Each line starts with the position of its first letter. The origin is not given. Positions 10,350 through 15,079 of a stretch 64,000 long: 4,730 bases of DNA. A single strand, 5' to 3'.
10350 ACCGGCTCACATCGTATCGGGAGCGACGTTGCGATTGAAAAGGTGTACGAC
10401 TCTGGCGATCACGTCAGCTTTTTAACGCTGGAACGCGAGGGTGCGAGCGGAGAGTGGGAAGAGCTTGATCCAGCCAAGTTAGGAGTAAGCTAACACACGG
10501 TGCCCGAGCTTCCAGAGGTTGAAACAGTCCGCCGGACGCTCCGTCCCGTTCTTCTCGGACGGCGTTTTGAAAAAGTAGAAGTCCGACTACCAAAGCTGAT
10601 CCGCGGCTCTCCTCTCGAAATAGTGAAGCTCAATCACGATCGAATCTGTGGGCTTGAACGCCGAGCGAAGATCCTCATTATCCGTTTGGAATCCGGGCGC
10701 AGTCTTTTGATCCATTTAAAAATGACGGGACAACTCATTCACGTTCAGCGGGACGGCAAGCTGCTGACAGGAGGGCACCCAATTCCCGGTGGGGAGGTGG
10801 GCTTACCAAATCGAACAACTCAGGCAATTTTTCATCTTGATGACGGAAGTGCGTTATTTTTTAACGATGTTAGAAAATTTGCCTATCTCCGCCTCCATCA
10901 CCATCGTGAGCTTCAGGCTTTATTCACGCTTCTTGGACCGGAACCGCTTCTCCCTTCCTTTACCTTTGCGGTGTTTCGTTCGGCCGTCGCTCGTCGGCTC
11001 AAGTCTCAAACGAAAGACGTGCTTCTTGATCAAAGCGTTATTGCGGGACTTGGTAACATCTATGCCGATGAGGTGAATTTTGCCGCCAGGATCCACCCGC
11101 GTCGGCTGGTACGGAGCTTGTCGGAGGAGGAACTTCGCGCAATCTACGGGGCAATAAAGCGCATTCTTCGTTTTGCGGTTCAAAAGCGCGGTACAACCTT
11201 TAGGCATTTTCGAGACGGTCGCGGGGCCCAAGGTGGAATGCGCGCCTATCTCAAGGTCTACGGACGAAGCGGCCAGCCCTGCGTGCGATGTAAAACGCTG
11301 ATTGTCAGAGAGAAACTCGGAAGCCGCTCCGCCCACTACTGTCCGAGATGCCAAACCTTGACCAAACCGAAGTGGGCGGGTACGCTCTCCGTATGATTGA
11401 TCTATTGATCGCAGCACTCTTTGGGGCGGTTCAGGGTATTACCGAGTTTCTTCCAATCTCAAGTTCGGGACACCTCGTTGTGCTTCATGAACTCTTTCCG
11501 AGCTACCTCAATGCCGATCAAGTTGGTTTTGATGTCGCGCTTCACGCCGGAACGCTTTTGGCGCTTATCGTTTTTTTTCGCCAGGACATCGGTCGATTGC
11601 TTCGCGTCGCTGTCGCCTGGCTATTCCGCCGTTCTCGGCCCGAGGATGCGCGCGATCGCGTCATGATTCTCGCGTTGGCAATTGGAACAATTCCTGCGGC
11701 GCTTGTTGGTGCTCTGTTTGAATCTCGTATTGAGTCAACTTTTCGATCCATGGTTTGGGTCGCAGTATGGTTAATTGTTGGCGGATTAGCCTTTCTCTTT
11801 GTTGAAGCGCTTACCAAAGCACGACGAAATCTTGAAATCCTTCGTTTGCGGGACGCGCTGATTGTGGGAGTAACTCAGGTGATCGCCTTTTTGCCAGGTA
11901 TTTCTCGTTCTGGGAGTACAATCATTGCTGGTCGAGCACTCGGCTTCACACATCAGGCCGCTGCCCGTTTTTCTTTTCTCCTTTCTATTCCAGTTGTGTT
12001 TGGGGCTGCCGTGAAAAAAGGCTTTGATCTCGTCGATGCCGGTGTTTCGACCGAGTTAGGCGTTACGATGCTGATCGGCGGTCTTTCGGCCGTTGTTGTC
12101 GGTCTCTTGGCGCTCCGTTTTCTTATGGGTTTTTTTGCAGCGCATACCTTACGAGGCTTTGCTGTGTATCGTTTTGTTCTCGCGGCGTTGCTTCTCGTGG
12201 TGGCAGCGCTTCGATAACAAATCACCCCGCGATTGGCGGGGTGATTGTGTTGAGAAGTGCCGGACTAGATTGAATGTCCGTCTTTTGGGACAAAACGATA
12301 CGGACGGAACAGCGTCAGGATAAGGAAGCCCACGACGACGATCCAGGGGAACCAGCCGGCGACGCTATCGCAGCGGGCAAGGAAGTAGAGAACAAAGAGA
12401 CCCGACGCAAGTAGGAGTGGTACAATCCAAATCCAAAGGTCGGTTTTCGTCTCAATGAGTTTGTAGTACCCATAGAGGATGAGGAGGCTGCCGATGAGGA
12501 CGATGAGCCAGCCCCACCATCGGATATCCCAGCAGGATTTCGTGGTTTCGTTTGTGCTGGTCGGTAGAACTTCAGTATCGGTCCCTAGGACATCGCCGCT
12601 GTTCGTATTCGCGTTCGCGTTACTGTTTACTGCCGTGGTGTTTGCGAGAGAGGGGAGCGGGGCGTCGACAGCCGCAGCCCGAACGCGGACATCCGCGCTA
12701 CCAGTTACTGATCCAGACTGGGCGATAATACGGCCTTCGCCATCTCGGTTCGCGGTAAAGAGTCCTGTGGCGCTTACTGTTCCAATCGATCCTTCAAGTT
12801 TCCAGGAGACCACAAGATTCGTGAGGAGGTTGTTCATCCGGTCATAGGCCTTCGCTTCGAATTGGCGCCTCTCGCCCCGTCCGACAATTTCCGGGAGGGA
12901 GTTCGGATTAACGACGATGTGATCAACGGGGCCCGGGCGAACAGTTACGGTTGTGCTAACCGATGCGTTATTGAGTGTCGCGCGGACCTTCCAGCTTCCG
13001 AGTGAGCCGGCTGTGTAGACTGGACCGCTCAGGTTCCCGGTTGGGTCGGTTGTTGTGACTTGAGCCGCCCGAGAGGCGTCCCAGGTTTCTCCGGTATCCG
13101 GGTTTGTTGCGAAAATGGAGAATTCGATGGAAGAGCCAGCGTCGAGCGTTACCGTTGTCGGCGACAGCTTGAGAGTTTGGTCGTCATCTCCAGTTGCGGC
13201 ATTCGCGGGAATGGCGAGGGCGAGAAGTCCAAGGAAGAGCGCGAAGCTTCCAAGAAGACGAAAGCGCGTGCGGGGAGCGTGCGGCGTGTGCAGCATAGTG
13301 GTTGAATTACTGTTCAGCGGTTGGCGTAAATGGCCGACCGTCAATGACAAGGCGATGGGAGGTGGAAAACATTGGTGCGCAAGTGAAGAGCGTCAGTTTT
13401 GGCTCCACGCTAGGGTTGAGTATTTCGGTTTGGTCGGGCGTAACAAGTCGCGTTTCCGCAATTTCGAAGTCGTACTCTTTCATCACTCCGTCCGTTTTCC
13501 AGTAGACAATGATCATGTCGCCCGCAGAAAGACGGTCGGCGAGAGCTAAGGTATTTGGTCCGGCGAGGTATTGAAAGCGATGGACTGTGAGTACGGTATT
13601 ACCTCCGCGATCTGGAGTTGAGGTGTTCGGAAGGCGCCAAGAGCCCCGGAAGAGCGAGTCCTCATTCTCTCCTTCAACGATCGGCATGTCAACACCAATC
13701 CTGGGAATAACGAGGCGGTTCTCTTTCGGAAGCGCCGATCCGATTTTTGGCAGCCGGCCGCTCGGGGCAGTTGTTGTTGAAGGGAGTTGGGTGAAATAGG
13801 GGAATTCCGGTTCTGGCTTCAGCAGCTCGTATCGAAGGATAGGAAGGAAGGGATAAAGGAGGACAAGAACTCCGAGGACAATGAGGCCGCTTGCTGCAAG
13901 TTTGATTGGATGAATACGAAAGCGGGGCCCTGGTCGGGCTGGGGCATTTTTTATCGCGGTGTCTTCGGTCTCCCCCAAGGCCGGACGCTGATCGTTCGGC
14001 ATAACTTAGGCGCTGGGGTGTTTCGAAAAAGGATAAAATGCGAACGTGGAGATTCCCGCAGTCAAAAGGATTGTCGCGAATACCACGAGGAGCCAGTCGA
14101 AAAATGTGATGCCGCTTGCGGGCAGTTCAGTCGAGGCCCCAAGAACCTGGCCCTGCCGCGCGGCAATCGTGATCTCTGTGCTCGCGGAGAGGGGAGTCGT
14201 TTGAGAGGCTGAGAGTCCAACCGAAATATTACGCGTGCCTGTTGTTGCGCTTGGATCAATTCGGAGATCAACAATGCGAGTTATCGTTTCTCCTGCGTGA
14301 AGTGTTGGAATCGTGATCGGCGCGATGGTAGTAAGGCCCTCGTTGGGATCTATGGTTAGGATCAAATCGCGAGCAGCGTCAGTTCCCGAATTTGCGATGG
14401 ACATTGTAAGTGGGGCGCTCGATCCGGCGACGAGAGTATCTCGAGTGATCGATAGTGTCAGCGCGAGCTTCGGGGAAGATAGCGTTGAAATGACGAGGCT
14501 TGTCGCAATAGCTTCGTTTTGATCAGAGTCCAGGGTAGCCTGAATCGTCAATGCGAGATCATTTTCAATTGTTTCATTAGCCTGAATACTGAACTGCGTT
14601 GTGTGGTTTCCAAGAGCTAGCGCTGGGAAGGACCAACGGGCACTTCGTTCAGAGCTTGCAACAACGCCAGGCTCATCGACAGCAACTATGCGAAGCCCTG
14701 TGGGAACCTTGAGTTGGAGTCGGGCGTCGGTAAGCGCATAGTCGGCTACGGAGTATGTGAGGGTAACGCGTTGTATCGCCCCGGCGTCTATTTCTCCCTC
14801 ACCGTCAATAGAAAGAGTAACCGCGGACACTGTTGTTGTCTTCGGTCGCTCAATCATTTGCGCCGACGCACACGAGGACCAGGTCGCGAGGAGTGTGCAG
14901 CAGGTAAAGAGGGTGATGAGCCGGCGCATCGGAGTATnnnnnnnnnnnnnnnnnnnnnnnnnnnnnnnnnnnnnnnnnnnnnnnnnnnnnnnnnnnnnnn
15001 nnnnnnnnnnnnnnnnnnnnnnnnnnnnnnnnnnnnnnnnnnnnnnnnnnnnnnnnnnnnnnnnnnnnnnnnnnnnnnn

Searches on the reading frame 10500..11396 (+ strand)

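Call 57: search_protein_families(library=pfam, proteins=[window:10500-11396:+], max_evalue=0.00001)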
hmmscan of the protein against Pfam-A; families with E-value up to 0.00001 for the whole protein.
window:10500-11396:+ (298 aa): 3 families
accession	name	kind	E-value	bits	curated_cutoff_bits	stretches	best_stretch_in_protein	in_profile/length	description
PF01149.29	Fapy_DNA_glyco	-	8.3e-29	101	25.5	1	1-129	1-116/117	Formamidopyrimidine-DNA glycosylase N-terminal domain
PF06831.19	H2TH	-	1.3e-25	89.6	34.7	1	145-235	1-90/93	Formamidopyrimidine-DNA glycosylase H2TH domain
PF06827.20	zf-FPG_IleRS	-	7.1e-11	42.1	21.3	1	258-286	1-29/30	Zinc finger found in FPG and IleRS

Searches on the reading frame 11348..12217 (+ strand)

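Call 57: search_protein_families(library=pfam, proteins=[window:11348-12217:+], max_evalue=0.00001)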
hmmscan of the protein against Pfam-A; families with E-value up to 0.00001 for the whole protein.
window:11348-12217:+ (289 aa): 1 family
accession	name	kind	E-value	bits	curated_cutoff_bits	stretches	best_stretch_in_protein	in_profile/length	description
PF02673.24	BacA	-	1.2e-73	248.5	33.4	1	22-280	1-256/257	Bacitracin resistance protein BacA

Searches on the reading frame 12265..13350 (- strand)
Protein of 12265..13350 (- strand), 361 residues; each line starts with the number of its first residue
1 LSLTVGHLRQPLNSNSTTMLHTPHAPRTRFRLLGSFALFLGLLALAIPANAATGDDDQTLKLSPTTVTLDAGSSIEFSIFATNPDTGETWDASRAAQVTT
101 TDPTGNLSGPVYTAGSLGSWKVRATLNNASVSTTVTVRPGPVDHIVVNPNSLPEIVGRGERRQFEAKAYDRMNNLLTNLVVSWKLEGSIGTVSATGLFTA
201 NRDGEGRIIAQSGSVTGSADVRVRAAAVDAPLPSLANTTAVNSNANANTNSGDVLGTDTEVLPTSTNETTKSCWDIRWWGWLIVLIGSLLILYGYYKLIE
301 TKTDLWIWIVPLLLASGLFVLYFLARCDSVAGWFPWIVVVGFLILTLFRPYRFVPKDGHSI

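Call 57: search_protein_families(library=pfam, proteins=[window:12265-13350:-], max_evalue=0.00001)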
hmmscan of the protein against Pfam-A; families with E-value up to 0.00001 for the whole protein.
window:12265-13350:- (361 aa): 1 family
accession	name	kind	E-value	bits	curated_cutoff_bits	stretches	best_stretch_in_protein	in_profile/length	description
PF02368.24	Big_2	-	7.2e-06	26.3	22.8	0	181-221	37-77/79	Bacterial Ig-like domain (group 2)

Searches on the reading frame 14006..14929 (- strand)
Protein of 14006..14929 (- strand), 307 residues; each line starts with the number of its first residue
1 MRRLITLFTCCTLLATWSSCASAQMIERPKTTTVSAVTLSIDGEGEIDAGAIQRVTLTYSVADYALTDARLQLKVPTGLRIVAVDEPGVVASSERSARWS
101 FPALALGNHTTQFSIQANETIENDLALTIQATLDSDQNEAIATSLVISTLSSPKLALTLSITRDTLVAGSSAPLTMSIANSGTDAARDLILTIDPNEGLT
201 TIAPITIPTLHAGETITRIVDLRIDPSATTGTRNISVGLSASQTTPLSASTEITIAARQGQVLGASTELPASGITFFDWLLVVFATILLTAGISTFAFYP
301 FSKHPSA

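Call 58: search_protein_families(library=pfam, proteins=[window:14006-14929:-], max_evalue=0.00001)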
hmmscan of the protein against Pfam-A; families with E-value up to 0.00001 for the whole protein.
window:14006-14929:- (307 aa): 2 families
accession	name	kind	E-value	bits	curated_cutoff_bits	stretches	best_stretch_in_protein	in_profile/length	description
PF10633.15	NPCBM_assoc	-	1.7e-06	28.6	24.4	0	168-239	3-75/78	NPCBM-associated, NEW3 domain of alpha-galactosidase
PF07705.17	CARDB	-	8.4e-06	26.4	22.7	0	153-236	2-80/101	CARDB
